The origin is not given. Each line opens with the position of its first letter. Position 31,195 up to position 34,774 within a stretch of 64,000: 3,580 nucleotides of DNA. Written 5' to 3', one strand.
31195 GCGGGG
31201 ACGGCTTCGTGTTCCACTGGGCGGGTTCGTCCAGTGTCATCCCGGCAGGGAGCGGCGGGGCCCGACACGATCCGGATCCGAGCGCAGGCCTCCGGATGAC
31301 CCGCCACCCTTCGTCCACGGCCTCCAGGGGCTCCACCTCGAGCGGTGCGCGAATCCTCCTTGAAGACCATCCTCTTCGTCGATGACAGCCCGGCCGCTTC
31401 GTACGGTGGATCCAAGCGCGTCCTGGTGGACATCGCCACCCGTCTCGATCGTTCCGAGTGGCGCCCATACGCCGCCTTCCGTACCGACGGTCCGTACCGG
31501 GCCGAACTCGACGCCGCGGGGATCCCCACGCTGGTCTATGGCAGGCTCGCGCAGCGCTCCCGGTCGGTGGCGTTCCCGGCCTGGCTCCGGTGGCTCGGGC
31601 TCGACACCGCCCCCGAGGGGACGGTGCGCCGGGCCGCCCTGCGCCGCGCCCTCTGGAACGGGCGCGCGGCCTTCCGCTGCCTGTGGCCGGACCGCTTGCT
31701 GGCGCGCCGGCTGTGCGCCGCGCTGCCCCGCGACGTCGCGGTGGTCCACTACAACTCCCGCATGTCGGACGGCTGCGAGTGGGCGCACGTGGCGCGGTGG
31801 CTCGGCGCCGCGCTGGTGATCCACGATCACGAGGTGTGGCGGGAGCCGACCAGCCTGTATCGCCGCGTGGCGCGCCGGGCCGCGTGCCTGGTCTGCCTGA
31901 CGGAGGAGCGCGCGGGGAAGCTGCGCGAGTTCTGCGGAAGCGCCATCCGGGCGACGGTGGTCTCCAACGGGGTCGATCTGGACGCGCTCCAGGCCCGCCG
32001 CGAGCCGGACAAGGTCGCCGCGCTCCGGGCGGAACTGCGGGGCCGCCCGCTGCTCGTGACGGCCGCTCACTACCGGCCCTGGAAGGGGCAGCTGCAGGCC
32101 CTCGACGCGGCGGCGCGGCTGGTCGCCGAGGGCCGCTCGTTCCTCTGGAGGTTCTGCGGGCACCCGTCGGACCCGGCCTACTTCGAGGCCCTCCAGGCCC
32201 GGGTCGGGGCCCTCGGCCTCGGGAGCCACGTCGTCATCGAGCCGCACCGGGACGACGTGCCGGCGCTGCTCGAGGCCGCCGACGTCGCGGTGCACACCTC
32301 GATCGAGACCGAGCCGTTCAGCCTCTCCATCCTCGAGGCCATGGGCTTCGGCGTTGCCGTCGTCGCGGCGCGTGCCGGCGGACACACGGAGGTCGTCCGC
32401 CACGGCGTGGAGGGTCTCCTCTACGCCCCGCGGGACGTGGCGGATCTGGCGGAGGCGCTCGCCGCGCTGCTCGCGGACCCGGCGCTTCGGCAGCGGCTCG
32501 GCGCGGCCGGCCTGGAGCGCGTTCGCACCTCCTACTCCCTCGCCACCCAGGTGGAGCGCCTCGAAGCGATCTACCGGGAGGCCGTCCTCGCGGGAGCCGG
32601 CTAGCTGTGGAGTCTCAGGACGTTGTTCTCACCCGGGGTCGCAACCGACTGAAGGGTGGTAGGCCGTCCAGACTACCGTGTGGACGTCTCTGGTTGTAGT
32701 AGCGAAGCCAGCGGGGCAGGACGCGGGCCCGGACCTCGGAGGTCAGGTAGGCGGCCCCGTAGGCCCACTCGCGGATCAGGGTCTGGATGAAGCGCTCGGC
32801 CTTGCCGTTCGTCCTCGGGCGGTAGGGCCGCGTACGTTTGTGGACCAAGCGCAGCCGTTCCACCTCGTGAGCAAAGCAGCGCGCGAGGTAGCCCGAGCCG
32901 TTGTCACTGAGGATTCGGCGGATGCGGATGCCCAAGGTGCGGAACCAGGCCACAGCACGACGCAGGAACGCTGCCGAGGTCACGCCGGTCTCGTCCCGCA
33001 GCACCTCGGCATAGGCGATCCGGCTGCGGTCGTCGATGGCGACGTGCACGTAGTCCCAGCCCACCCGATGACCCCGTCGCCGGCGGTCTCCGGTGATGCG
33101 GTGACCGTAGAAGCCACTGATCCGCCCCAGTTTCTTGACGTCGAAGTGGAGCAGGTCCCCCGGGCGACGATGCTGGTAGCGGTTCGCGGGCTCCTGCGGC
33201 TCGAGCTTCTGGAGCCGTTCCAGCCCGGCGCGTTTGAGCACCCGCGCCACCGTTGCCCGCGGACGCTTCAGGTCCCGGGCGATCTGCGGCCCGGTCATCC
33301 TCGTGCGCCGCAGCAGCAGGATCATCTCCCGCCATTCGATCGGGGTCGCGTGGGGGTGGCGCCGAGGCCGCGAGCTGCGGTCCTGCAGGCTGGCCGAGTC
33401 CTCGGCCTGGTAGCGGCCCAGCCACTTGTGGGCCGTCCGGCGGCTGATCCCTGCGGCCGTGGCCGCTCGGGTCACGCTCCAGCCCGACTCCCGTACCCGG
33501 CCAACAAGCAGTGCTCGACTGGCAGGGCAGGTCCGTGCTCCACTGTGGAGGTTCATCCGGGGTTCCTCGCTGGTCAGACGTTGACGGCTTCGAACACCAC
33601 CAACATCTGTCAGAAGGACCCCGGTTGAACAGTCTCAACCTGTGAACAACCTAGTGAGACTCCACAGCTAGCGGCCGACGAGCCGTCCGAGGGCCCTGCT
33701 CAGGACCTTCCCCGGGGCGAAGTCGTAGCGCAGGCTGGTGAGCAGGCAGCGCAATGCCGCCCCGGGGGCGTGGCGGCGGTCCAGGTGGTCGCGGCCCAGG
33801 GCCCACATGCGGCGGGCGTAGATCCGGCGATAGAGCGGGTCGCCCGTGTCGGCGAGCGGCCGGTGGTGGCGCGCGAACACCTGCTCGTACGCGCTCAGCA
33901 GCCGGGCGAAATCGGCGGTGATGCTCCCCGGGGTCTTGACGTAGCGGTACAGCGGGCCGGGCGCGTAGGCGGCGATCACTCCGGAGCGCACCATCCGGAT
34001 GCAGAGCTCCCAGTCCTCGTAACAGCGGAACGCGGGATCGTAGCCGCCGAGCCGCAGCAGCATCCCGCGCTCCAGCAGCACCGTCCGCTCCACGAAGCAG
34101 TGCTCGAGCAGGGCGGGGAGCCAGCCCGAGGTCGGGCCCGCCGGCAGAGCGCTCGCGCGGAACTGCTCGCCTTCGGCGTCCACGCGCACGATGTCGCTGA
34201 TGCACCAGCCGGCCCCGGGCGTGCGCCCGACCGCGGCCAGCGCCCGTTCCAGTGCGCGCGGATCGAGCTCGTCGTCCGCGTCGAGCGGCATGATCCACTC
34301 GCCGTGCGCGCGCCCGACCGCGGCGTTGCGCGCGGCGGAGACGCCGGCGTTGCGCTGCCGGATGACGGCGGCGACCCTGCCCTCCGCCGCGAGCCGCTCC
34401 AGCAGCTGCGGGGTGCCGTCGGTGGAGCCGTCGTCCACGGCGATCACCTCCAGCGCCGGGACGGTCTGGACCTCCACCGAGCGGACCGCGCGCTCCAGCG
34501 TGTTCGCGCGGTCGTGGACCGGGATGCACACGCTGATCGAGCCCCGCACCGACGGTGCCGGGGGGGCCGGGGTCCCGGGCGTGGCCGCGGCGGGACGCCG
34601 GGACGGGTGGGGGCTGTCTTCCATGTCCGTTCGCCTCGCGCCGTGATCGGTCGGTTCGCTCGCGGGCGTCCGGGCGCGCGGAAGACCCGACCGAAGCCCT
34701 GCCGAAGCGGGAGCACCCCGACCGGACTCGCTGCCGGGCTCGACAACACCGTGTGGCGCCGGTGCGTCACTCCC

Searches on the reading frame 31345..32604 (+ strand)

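Call 18: search_protein_families(library=pfam, proteins=[window:31345-32604:+], max_evalue=0.001)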
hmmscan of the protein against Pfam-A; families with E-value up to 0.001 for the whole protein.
window:31345-32604:+ (419 aa): 4 families
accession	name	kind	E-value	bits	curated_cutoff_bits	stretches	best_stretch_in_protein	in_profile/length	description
PF00534.26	Glycos_transf_1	-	5.2e-31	107.9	26.4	1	233-389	14-169/172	Glycosyl transferases group 1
PF13692.12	Glyco_trans_1_4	-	4.1e-27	95.6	27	1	236-378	3-142/142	Glycosyl transferases group 1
PF13524.12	Glyco_trans_1_2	-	6.3e-13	49.3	25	1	302-407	37-143/144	Glycosyl transferase-like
PF13439.12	Glyco_transf_4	-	4.2e-10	40.3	28.5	1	21-213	2-169/170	Glycosyltransferase Family 4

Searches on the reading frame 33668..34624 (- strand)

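Call 57: search_protein_families(library=pfam, proteins=[window:33668-34624:-], max_evalue=0.001)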
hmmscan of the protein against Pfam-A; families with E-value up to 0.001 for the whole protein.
window:33668-34624:- (318 aa): 4 families
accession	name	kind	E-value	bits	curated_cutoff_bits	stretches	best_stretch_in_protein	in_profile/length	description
PF00535.33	Glycos_transf_2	-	8.4e-30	104.4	23.3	1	31-144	1-115/168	Glycosyl transferase family 2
PF13641.12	Glyco_tranf_2_3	-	1e-13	52.3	27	2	30-139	3-117/230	Glycosyltransferase like family 2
PF10111.15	Glyco_tranf_2_2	-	1.4e-12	48.1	27.3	2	31-129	1-103/276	Glycosyltransferase like family 2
PF13704.12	Glyco_tranf_2_4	-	3.8e-05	24.6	27.5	1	58-118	20-82/98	Glycosyl transferase family 2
